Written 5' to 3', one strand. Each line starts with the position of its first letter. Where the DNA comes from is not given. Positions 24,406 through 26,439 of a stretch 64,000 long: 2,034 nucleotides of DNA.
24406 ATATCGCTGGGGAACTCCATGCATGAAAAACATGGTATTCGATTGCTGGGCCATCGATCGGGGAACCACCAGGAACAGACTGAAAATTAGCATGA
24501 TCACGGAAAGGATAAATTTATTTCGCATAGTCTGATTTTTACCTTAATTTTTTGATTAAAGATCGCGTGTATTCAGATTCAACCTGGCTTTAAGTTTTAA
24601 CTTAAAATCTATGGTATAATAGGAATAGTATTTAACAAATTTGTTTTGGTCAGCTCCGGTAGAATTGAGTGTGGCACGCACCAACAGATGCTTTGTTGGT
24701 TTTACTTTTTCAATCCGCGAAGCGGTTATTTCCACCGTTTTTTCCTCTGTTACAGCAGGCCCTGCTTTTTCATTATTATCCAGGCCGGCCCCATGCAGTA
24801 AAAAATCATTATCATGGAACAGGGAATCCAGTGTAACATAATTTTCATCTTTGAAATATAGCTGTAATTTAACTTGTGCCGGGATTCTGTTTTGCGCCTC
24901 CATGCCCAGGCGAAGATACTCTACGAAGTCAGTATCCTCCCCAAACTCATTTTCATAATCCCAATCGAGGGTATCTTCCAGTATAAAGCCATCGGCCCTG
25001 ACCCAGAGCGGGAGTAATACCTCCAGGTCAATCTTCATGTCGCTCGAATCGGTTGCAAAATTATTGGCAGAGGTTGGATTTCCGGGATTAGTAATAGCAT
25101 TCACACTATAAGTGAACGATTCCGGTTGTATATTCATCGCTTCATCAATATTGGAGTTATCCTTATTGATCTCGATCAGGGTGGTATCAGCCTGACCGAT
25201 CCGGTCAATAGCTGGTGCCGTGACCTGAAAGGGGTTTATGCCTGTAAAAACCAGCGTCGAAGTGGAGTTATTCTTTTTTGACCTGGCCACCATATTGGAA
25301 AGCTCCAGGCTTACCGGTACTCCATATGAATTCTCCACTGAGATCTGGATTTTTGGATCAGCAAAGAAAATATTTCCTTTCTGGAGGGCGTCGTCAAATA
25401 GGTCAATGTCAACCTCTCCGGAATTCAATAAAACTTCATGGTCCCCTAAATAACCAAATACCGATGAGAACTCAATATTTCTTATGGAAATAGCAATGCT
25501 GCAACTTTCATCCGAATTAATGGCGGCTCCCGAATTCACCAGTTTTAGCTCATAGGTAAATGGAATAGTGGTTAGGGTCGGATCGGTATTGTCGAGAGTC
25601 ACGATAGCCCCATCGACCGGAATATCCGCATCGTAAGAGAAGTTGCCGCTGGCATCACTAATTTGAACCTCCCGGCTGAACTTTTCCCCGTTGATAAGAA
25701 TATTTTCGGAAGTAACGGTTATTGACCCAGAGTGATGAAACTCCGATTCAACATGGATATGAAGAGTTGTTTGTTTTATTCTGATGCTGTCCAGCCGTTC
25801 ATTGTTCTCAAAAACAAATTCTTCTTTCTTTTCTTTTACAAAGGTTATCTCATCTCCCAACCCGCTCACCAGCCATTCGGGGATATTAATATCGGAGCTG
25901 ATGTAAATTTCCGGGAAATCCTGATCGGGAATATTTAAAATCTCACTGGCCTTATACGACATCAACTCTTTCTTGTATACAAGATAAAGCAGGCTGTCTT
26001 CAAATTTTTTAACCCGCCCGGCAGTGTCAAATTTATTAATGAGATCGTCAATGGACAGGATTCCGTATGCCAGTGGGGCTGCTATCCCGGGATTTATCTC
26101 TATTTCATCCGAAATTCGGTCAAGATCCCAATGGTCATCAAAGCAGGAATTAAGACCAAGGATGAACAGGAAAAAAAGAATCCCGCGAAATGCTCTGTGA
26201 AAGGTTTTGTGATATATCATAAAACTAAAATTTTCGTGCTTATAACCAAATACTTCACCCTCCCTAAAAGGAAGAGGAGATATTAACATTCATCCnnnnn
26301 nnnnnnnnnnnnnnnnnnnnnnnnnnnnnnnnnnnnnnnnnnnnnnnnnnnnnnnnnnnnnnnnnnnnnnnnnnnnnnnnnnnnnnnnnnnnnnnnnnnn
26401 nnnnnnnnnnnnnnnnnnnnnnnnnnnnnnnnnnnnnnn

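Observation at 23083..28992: Three co-directional, uncharacterised large envelope proteins, one with a PorP/SprF-like N-terminus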

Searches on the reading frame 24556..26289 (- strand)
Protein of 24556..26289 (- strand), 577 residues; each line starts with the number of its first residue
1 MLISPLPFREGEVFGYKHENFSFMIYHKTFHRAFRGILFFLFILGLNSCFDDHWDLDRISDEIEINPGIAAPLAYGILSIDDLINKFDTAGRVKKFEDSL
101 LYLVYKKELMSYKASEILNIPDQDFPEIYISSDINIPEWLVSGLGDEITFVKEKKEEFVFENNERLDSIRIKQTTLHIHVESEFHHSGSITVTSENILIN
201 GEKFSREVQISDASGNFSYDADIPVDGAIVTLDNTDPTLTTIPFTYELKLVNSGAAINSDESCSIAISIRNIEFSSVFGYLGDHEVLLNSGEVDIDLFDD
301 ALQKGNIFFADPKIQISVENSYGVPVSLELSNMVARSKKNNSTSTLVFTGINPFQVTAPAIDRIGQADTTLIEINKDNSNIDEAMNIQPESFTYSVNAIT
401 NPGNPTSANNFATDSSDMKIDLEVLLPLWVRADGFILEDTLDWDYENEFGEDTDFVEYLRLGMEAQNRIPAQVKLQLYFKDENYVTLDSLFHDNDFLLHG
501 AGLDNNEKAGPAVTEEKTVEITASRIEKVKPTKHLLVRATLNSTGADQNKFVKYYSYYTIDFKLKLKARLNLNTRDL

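Call 3: search_protein_families(library=pfam, proteins=[window:24556-26289:-], max_evalue=1)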
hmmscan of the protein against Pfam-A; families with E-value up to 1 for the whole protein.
window:24556-26289:- (577 aa): 0 families

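Call 4: search_protein_families(library=ncbifam, proteins=[window:24556-26289:-], max_evalue=1)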
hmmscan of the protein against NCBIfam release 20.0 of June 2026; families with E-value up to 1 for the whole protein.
window:24556-26289:- (577 aa): 1 family
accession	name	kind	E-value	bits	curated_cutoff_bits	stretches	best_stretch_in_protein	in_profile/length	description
NF049997.1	LiaG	equivalog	0.065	12.4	285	1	151-218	81-152/286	LiaG family protein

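Call 15: find_homologous_proteins(query=window:24556-26220:-)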
Query window:24556-26220:- (554 aa): 35 proteins with E <= 0.001 among 8000 candidates.
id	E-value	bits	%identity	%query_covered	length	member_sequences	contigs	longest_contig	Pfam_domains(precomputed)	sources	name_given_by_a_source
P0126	0.0e+0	1234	100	100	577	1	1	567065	-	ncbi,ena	-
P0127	4.4e-248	842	66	99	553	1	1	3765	-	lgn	-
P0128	7.8e-223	759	59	99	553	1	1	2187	-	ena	-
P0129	1.5e-220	752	59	100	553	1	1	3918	-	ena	-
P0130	4.1e-196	671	55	97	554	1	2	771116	-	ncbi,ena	-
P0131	4.1e-194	664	54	100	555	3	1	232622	-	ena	-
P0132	3.6e-193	661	55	97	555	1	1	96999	-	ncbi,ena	-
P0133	3.4e-189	648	52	98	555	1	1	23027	-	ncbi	-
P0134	6.8e-189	647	54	95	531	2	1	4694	-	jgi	-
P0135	3.2e-179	615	50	99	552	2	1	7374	-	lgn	-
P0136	5.5e-172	591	49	98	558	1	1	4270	-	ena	-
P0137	5.6e-172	591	49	98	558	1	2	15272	-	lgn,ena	-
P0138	2.0e-171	589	49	98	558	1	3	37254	-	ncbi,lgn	-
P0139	9.4e-167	574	47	99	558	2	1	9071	-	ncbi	ncbi:MAG: hypothetical protein ACOCZL_00730 [Bacteroidota bacterium]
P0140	1.4e-162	560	48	99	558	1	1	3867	-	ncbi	ncbi:MAG: hypothetical protein ACOCUP_02425 [bacterium]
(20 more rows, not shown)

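Call 35: predict_structure(alignment_id=A3)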
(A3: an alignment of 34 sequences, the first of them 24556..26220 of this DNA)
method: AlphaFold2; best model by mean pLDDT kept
length: 554 residues; sequences in the alignment: 34
mean_pLDDT: 83.2   pTM: 0.68
mean pLDDT of the five models: 83.2, 82.0, 79.7, 77.3, 76.2
residues with pLDDT >= 90: 208; 70-90: 267; 50-70: 56; < 50: 23
segments of 3 or more residues with pLDDT < 50: 1-6, 24-37
pLDDT, mean of each block of 10 residues (from residue 1): 48 59 48 47 65 79 77 85 89 88 89 71 87 90 93 95 93 94 91 93 94 88 92 87 95 90 85 65 88 92 91 89 88 89 90 94 91 84 72 92 92 81 71 76 88 87 82 81 87 83 84 85 90 87 73 55
secondary structure, 60 per line:
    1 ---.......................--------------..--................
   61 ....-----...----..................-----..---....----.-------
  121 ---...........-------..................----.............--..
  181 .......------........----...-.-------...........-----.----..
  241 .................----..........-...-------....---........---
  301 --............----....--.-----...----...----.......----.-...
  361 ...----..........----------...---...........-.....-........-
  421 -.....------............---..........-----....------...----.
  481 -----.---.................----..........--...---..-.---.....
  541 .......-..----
elements in order: H4-26 E45-56 H57-64 E70-72 E77-90 H91-94 E105-108 E124-134 E142-159 E164-176 E179-187 E194-201 E206-208 E218-228 E239-257 E262-271 E283-286 E290-297 E303-314 E319-322 E331-333 E345-351 H358-363 E368-377 E388-390 E394-404 E406-410 E412-419 H422-426 E433-444 E448-457 E463-466 E473-475 E490-499 H500-506 E511-520 E536-547

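Call 67: search_solved_structures(query=A3, max_evalue=1)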
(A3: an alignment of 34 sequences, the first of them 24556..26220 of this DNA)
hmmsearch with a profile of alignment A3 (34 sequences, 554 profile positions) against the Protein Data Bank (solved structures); distinct sequences matched with E-value up to 1: 6.
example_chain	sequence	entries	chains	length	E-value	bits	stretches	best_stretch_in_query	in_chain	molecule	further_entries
3v4y_B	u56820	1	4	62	0.073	14.5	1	131-179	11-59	Nuclear inhibitor of protein phosphatase 1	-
8ruo_A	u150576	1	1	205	0.49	11.8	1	180-246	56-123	Outer membrane protein MIP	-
8bjc_B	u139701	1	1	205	0.51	11.7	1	180-246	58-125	Peptidyl-prolyl cis-trans isomerase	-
8r39_C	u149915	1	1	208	0.53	11.7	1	180-246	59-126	Peptidyl-prolyl cis-trans isomerase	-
8bjd_A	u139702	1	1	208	0.53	11.7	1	180-246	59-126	Peptidyl-prolyl cis-trans isomerase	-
1fd9_A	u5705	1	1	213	0.55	11.6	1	180-246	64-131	PROTEIN (MACROPHAGE INFECTIVITY POTENTIATOR PROTEIN)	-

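Call 70: search_protein_families(library=pfam, alignment_id=A3, max_evalue=0.1)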
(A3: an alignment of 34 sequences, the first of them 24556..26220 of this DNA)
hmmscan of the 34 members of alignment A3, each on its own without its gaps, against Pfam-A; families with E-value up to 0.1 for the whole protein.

A. member 1, window:24556-26220:- (554 aa): 0 families

B. families by the number of members that match (of 34 scanned): 6 families
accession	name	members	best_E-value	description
PF18474.7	DUF5614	2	0.029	Family of unknown function (DUF5614)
PF08139.17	LPAM_1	1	0.001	Prokaryotic membrane lipoprotein lipid attachment site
PF09204.15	Colicin_immun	1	0.021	Bacterial self-protective colicin-like immunity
PF07380.17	Pneumo_M2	1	0.04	Pneumovirus M2 protein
PF21714.3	KaiA_N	1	0.076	Circadian clock protein KaiA, N-terminal domain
PF13511.11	DUF4124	1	0.088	Domain of unknown function (DUF4124)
